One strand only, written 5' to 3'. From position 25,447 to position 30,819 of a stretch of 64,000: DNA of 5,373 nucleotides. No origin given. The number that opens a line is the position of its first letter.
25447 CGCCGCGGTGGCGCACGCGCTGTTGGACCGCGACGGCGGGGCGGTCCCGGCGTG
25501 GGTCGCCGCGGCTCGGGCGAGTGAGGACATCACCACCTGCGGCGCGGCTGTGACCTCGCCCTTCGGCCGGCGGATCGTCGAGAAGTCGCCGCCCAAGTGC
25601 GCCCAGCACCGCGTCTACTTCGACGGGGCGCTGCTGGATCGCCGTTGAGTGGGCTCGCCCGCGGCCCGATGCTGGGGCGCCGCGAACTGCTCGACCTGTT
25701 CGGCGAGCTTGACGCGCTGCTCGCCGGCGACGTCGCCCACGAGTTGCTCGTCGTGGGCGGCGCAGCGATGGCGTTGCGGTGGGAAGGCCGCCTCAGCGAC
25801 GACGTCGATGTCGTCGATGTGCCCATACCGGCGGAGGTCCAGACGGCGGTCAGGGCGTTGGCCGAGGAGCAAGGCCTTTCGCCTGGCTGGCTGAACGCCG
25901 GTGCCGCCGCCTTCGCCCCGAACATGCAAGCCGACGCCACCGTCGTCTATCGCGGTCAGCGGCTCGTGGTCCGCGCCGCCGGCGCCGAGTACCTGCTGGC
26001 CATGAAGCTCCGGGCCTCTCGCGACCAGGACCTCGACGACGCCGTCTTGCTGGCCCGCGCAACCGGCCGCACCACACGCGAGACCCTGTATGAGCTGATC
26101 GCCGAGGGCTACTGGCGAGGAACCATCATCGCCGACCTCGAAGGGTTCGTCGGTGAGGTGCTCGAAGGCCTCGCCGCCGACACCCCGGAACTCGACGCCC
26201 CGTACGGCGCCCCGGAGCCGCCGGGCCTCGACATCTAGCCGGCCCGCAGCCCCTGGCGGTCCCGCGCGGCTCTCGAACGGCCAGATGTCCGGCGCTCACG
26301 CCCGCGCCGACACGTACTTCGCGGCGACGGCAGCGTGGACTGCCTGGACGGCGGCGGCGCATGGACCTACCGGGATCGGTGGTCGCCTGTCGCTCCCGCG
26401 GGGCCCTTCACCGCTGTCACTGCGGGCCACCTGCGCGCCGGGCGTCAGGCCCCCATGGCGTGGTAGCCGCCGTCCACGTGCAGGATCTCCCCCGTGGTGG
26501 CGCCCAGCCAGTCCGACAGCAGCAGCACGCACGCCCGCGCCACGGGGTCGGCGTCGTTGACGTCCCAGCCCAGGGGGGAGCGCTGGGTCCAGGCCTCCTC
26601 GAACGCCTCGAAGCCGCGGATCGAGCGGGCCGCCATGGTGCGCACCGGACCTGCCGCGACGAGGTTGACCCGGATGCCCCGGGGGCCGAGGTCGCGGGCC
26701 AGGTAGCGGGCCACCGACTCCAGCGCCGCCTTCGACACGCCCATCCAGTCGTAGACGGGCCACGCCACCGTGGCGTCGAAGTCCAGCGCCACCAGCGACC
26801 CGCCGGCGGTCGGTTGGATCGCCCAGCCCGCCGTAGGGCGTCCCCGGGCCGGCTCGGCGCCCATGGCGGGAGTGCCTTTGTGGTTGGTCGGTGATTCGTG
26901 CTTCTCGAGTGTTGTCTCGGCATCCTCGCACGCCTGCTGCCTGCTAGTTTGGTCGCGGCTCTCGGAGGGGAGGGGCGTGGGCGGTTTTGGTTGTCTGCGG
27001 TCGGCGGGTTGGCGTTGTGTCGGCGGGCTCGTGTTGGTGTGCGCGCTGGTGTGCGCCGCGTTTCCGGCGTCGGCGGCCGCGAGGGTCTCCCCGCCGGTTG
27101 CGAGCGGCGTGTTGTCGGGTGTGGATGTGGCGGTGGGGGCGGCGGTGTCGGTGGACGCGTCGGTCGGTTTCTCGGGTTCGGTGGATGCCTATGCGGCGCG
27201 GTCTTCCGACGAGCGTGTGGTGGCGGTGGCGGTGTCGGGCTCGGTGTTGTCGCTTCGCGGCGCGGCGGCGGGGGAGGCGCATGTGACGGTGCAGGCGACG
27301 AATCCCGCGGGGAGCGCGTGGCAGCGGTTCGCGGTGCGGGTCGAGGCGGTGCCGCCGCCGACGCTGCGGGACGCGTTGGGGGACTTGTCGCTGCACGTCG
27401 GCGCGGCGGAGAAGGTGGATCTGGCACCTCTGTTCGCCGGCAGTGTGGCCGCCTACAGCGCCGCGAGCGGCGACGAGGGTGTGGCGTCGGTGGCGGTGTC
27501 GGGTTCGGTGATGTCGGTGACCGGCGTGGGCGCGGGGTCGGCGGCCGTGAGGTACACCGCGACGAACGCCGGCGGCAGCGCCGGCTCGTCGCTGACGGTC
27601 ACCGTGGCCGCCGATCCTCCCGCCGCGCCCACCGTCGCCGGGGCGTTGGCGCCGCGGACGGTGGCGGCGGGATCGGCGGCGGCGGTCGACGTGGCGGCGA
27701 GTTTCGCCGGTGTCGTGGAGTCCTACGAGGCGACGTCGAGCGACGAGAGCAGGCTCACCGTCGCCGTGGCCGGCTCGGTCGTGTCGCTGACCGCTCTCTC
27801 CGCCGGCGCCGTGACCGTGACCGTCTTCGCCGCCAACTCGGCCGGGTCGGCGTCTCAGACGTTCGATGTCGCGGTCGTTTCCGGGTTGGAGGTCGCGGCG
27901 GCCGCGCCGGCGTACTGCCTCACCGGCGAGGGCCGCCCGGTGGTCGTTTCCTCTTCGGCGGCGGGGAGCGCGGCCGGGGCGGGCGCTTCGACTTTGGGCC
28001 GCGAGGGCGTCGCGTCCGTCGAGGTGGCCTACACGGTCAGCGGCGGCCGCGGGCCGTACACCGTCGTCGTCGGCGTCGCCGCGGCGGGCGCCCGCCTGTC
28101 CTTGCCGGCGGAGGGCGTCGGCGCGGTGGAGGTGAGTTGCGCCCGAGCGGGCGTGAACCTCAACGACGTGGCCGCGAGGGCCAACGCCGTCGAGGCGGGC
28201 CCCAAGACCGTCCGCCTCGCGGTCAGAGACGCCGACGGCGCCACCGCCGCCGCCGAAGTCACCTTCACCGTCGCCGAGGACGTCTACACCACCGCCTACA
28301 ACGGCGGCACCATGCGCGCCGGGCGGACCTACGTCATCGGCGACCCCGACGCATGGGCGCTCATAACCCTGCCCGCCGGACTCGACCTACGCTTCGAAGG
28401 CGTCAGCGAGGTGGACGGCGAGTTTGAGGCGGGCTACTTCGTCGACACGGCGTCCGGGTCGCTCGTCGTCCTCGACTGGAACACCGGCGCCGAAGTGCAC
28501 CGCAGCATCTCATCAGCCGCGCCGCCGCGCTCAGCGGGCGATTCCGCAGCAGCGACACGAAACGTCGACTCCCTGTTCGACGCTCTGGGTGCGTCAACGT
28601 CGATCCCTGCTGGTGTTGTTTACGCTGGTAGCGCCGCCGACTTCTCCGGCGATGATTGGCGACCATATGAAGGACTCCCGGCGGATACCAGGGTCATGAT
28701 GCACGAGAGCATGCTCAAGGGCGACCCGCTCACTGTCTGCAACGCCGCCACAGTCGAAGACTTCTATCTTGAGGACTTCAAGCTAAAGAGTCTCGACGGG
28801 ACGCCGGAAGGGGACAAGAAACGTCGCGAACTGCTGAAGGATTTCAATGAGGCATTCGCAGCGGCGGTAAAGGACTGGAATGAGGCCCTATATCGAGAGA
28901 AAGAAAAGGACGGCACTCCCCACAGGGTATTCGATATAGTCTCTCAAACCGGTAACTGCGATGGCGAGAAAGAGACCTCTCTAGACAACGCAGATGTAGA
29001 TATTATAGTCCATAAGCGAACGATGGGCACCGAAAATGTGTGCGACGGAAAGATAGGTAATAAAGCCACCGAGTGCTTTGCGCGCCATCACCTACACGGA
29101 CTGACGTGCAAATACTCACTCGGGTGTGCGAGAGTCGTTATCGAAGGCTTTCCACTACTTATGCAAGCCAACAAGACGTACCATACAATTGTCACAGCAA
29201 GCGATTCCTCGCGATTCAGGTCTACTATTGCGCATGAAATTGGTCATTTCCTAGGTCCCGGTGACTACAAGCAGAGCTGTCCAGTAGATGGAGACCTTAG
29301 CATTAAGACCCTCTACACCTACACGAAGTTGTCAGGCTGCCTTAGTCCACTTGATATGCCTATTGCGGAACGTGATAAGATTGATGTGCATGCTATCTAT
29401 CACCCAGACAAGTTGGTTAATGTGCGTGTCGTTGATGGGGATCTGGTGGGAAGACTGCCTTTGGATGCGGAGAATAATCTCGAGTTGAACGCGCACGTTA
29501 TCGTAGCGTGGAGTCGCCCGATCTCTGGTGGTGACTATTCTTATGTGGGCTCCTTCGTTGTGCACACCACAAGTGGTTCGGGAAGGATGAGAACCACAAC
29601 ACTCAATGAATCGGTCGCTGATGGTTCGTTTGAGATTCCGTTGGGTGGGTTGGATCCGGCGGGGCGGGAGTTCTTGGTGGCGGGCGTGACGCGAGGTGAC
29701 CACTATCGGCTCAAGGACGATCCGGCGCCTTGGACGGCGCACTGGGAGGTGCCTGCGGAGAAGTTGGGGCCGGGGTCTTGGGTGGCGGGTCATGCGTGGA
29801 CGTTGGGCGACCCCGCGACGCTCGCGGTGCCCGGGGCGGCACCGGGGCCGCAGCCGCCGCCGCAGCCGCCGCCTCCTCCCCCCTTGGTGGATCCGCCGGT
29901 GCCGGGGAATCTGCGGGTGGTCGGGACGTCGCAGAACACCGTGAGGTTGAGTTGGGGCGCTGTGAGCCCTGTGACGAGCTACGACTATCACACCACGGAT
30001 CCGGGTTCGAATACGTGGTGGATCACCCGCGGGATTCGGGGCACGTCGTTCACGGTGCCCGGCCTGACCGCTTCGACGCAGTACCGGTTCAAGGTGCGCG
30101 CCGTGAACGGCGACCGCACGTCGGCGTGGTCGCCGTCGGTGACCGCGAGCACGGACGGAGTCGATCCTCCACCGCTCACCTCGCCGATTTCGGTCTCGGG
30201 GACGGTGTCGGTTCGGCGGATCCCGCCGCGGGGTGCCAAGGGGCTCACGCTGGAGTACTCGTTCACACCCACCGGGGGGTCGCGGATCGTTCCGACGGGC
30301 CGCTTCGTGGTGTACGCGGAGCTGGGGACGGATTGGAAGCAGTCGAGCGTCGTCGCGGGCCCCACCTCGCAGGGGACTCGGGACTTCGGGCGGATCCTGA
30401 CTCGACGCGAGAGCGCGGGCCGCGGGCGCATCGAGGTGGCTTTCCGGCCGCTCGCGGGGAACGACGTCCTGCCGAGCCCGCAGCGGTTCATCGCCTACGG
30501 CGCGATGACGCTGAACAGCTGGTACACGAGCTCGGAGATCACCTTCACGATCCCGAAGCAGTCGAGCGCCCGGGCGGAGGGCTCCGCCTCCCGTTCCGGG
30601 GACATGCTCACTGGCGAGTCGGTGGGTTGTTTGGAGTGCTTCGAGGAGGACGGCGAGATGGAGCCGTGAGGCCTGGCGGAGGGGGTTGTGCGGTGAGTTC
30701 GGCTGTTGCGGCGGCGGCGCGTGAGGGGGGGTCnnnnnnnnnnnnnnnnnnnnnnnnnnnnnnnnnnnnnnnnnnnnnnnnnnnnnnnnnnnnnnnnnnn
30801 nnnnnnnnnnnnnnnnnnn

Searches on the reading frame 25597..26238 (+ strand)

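Call 18: search_protein_families(library=pfam, proteins=[window:25597-26238:+], max_evalue=0.001)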
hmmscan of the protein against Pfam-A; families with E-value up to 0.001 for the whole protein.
window:25597-26238:+ (213 aa): 1 family
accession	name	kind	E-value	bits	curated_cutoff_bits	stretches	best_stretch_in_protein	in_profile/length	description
PF19502.5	DUF6036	-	4.3e-05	23.8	23.6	1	30-148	2-114/164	Nucleotidyltransferase of unknown function (DUF6036)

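Call 48: search_protein_families(library=ncbifam, proteins=[window:25597-26238:+], max_evalue=1)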
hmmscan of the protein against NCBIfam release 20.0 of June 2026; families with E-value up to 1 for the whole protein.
window:25597-26238:+ (213 aa): 0 families

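Call 66: search_protein_families(library=padloc, proteins=[window:25597-26238:+], max_evalue=0.01)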
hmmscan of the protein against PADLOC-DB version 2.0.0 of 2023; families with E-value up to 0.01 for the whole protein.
window:25597-26238:+ (213 aa): 0 families

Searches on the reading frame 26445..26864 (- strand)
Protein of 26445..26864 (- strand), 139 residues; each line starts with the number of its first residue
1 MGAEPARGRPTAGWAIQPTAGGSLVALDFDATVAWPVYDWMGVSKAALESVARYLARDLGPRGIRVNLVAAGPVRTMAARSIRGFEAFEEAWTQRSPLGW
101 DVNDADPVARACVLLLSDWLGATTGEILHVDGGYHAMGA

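Call 18: search_protein_families(library=pfam, proteins=[window:26445-26864:-], max_evalue=0.001)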
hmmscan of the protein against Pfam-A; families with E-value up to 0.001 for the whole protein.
window:26445-26864:- (139 aa): 2 families
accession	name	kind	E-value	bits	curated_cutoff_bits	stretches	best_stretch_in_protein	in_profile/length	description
PF13561.12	adh_short_C2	-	1.3e-40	139.9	27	1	20-135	121-236/236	Enoyl-(Acyl carrier protein) reductase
PF00106.31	adh_short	-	1.4e-06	28.3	26.6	1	41-83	149-191/195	short chain dehydrogenase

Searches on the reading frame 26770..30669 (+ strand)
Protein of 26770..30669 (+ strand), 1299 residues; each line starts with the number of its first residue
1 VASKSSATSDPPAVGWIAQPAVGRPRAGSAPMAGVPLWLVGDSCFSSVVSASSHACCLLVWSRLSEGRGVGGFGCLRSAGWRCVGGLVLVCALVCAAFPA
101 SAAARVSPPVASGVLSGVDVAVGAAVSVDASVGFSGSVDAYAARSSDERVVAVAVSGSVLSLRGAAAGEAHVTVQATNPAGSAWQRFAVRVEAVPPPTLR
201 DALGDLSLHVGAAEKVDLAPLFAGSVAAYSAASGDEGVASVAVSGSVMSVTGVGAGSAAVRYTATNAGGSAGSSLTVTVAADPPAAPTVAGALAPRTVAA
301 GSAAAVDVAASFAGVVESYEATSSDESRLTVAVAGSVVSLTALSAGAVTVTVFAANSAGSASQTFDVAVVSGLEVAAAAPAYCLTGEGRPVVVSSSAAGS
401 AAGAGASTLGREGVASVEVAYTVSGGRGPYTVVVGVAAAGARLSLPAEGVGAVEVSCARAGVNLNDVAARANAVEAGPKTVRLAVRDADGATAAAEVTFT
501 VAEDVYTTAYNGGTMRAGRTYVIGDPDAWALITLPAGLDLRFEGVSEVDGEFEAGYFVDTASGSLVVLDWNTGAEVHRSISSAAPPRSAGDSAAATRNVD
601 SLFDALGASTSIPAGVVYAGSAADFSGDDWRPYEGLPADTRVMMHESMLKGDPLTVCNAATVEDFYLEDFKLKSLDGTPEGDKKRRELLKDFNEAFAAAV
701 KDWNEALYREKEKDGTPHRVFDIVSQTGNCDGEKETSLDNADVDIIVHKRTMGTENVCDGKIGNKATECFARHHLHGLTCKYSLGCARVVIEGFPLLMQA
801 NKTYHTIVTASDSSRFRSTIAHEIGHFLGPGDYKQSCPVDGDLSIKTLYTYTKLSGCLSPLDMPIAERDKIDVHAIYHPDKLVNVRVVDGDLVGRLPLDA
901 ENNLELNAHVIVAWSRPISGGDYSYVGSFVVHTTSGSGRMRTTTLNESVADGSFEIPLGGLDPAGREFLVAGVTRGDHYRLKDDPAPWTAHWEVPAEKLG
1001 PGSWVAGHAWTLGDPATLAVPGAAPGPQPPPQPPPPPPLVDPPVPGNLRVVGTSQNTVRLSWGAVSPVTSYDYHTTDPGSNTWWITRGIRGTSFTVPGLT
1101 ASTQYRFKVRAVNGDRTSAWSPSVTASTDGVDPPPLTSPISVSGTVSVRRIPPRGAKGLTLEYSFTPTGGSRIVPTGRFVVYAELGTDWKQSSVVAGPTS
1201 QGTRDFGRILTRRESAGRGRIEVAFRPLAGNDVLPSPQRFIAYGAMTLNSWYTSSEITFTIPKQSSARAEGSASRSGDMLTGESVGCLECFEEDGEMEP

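Call 6: search_protein_families(library=pfam, proteins=[window:26770-30669:+], max_evalue=0.01)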
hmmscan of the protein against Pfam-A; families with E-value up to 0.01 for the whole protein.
window:26770-30669:+ (1299 aa): 2 families
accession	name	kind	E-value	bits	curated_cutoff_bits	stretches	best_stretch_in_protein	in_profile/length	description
PF00041.27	fn3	-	1.4e-09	38.5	25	1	1045-1125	3-82/84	Fibronectin type III domain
PF00801.26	PKD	-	0.0033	17.8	23.5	0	295-369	8-80/80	PKD domain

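Call 48: search_protein_families(library=ncbifam, proteins=[window:26770-30669:+], max_evalue=1)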
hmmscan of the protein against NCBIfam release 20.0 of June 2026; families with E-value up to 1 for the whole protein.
window:26770-30669:+ (1299 aa): 0 families

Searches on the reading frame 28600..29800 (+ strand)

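Call 75: search_solved_structures(query=window:28600-29800:+, max_evalue=1, show_alignments=1)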
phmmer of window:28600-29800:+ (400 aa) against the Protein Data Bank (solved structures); distinct sequences matched with E-value up to 1: 4.
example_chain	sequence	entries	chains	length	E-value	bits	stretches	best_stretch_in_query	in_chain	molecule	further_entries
7ufu_A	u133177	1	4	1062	0.3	13.2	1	340-396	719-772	Alpha-mannosidase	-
7ufr_A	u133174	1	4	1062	0.3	13.2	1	340-396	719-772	Alpha-mannosidase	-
4nn5_C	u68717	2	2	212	0.37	12.9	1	344-382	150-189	Cytokine receptor-like factor 2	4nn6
4nn7_C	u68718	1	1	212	0.39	12.8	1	344-382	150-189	Cytokine receptor-like factor 2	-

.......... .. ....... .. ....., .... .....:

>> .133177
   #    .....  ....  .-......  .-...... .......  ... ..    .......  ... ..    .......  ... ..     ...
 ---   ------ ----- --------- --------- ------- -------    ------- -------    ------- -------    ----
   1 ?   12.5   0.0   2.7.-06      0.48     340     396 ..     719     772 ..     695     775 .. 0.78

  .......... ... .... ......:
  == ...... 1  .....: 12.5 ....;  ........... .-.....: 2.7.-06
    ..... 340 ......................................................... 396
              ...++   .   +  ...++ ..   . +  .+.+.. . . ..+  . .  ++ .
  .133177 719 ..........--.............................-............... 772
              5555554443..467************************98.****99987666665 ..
